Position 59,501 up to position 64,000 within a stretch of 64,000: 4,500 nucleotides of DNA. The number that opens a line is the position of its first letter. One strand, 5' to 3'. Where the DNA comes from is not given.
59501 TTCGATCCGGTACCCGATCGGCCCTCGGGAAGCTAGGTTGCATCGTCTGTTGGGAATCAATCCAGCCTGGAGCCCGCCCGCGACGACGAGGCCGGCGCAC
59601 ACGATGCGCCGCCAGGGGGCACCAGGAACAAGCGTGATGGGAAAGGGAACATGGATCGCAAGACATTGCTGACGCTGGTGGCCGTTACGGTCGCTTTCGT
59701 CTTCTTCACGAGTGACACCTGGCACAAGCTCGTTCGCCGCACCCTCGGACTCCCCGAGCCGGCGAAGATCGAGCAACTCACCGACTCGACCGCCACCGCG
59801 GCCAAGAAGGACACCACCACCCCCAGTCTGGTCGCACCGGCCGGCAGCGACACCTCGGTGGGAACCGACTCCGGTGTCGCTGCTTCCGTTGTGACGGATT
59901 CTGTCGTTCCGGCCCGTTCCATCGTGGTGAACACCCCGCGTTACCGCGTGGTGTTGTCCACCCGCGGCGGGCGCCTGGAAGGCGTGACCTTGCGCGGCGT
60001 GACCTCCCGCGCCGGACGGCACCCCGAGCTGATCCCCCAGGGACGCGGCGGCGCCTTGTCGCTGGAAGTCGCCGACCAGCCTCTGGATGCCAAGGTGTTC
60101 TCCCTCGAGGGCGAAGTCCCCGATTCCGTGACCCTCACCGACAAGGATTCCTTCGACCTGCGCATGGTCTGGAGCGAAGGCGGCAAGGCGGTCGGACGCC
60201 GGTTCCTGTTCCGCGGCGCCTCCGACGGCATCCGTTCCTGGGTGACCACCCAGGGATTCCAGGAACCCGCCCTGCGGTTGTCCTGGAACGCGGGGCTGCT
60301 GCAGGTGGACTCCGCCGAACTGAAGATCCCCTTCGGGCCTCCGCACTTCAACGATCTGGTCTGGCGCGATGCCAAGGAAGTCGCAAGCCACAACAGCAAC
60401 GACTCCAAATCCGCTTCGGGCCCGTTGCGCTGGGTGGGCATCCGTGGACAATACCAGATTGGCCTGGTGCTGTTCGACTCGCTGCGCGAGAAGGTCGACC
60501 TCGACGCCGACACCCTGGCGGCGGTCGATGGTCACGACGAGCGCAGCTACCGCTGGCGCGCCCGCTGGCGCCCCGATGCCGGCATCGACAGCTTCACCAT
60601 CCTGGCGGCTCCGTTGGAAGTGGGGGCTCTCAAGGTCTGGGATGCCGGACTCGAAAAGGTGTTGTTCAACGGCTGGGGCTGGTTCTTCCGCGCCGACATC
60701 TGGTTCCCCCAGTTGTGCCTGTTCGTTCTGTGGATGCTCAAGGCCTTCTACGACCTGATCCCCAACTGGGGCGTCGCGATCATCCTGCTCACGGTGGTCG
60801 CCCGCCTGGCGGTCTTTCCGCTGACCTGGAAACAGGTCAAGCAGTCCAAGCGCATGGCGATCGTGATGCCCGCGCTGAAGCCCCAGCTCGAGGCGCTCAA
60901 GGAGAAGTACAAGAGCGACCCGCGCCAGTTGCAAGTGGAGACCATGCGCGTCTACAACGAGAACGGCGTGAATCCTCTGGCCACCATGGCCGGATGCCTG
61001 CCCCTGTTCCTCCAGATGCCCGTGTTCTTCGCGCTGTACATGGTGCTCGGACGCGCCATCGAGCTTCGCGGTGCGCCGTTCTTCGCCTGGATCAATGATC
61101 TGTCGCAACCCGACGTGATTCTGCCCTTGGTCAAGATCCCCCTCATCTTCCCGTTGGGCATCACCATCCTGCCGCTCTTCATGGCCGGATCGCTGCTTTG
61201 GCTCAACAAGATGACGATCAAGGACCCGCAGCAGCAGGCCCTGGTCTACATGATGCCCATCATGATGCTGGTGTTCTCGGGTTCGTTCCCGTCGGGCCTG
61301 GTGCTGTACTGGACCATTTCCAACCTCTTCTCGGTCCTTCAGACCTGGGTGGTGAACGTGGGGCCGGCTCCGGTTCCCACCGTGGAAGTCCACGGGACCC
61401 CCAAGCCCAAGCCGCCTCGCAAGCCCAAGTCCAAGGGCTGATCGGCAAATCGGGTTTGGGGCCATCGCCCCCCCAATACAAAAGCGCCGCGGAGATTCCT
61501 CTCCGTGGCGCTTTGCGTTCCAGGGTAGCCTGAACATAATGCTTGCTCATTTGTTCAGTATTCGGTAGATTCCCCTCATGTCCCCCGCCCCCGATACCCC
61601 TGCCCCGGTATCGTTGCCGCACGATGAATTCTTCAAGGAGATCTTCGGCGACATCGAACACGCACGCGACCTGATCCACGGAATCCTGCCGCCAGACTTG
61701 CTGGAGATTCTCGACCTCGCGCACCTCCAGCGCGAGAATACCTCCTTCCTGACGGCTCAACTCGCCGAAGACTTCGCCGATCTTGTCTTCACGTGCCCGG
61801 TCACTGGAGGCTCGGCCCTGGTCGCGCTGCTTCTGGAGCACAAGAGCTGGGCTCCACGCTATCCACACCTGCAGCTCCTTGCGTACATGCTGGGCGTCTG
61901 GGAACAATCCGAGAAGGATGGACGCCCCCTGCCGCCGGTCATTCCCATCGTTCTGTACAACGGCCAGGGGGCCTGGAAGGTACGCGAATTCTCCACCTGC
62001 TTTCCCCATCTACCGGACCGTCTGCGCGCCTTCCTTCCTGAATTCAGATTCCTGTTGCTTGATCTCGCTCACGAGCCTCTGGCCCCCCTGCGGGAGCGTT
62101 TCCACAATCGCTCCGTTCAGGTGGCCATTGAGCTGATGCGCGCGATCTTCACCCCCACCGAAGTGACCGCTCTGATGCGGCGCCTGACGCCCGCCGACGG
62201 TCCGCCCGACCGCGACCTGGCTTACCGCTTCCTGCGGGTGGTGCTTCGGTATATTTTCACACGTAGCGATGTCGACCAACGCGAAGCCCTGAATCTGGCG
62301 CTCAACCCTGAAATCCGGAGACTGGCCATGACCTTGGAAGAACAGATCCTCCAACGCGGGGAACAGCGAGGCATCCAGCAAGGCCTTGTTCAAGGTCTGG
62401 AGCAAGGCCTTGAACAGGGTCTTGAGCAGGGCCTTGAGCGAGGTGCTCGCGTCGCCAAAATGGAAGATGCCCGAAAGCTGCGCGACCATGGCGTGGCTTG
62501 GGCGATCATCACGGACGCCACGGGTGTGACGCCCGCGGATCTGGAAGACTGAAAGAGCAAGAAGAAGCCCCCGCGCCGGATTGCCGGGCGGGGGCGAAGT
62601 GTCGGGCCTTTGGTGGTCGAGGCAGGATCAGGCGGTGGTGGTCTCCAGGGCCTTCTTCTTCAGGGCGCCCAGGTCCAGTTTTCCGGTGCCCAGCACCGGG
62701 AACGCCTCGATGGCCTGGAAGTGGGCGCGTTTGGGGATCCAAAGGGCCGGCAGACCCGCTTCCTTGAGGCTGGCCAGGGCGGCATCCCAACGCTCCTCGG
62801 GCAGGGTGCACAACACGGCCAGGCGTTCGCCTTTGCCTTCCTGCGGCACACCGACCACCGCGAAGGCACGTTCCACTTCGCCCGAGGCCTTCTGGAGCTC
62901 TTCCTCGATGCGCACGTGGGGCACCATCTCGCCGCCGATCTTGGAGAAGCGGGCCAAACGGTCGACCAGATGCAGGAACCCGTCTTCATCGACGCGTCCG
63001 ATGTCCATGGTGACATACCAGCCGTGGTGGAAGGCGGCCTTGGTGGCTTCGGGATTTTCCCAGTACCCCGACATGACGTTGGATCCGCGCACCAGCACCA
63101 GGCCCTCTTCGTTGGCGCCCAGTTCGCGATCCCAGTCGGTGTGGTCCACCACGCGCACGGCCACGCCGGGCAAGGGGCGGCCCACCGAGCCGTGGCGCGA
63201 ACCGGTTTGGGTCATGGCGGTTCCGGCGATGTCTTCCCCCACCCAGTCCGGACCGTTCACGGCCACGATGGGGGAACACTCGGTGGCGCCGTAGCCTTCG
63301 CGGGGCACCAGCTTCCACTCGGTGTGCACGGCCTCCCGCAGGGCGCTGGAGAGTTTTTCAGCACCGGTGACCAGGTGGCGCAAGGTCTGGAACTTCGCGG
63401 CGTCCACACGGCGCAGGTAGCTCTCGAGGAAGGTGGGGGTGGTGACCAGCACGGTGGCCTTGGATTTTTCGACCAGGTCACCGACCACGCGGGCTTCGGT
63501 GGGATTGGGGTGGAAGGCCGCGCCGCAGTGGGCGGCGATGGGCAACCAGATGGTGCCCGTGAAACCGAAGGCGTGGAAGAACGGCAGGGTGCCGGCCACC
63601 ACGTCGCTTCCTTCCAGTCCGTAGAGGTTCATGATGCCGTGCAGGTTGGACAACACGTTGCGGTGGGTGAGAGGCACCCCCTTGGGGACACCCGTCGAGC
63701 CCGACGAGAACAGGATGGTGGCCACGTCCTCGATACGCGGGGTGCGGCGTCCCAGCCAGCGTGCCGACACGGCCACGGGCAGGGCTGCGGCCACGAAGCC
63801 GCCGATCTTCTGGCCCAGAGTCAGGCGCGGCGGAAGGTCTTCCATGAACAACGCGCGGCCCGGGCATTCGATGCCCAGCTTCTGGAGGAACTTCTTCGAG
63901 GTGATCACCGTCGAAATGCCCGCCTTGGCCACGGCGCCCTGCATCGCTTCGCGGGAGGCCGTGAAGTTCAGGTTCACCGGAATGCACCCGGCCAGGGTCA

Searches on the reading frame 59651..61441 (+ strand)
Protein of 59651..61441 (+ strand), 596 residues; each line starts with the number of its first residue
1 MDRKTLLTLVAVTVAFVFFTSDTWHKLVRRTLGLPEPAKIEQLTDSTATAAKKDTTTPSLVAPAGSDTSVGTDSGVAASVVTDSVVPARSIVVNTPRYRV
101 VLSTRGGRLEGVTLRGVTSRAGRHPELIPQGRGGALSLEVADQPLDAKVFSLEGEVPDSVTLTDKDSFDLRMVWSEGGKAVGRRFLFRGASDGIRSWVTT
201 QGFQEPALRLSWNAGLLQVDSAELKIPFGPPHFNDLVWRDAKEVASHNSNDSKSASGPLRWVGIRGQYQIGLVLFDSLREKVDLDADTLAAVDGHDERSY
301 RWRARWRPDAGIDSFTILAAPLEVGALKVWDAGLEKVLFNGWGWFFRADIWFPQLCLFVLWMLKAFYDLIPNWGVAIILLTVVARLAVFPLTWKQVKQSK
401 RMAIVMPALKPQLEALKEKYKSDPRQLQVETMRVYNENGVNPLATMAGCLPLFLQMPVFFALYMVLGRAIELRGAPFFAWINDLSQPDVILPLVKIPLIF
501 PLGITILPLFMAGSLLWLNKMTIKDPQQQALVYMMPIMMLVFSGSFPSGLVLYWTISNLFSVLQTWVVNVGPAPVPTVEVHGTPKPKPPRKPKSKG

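Call 60: search_protein_families(library=pfam, proteins=[window:59651-61441:+], max_evalue=0.001)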
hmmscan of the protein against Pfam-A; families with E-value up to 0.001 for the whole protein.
window:59651-61441:+ (596 aa): 1 family
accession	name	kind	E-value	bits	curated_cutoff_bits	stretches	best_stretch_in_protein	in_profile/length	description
PF02096.25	60KD_IMP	-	5.6e-52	176.4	35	1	373-569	1-162/163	60Kd inner membrane protein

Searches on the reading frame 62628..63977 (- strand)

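Call 60: search_protein_families(library=pfam, proteins=[window:62628-63977:-], max_evalue=0.001)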
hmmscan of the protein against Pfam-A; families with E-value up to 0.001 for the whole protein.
window:62628-63977:- (449 aa): 1 family
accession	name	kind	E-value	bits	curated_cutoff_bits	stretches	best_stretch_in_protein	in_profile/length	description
PF00501.34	AMP-binding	-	5.8e-50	170.6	29.9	1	2-306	75-384/384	AMP-binding enzyme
